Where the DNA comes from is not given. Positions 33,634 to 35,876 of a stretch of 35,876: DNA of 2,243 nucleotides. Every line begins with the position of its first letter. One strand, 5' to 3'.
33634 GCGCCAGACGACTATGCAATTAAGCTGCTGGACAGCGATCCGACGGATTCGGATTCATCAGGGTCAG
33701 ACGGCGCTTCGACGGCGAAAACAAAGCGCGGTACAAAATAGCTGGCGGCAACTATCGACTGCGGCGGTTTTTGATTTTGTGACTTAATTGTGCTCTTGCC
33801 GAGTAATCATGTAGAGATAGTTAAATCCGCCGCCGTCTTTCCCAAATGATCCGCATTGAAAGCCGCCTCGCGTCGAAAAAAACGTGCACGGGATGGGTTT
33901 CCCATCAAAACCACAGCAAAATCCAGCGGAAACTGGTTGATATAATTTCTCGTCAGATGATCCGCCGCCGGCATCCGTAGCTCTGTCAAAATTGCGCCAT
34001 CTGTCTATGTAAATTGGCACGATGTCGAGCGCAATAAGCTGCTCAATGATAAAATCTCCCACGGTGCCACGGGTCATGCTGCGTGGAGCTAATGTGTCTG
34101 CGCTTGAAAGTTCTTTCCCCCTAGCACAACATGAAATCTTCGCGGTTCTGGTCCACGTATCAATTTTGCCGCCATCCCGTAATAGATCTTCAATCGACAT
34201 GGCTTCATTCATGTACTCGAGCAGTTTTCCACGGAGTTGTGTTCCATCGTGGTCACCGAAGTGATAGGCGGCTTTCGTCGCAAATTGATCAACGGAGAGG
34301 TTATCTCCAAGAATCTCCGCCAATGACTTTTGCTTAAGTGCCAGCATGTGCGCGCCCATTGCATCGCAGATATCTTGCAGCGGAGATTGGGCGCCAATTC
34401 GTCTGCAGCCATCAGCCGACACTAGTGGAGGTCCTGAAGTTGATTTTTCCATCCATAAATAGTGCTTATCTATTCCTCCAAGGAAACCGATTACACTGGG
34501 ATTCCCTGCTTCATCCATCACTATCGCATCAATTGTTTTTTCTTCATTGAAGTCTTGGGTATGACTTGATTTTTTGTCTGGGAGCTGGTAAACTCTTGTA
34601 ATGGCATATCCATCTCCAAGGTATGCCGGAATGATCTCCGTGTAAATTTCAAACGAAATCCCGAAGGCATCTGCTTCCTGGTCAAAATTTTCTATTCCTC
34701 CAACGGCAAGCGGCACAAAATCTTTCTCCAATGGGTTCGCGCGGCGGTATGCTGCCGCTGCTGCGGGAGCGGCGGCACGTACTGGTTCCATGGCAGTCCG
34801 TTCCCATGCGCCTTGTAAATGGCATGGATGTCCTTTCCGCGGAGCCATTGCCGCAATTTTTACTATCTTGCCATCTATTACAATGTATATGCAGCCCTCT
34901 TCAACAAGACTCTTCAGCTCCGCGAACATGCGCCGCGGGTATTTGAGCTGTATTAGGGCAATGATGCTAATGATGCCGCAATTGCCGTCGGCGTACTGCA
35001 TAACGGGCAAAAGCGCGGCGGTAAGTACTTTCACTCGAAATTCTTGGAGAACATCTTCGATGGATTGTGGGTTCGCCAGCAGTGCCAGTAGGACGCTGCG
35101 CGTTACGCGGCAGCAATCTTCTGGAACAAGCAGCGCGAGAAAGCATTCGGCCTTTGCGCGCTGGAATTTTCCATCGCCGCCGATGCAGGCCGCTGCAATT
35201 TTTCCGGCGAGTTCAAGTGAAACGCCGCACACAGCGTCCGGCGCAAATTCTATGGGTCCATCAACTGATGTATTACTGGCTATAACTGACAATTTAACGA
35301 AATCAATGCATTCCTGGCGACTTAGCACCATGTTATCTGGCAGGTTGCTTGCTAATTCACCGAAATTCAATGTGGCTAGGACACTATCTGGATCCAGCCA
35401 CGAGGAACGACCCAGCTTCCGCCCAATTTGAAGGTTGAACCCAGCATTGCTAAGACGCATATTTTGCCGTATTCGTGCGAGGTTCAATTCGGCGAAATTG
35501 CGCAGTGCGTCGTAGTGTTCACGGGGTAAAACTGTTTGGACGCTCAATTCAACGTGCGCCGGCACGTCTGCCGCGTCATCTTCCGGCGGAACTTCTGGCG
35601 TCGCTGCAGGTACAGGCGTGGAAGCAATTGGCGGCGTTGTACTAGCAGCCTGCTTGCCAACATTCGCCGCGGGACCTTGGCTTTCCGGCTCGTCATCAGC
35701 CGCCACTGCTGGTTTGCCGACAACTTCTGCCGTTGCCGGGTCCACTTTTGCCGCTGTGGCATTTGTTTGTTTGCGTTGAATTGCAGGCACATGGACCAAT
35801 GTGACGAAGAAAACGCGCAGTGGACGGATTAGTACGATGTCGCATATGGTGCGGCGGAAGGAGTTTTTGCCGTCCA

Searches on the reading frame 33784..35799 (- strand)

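Call 9: search_protein_families(library=pfam, proteins=[window:33784-35799:-], max_evalue=0.001)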
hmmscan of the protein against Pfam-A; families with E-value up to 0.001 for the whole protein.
window:33784-35799:- (671 aa): 0 families

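Call 27: search_protein_families(library=ncbifam, proteins=[window:33784-35799:-], max_evalue=0.01)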
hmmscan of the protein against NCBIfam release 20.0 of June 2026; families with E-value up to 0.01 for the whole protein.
window:33784-35799:- (671 aa): 0 families

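Call 61: search_protein_families(library=pfam, proteins=[window:33784-35799:-], max_evalue=1)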
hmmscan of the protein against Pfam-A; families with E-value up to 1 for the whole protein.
window:33784-35799:- (671 aa): 2 families
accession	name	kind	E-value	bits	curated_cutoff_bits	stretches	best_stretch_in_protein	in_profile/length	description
PF04542.20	Sigma70_r2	-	0.27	11.5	24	0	234-261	10-37/71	Sigma-70 region 2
PF11593.13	Med3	-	0.76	9.4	29.3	0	41-81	127-168/398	Mediator complex subunit 3 fungal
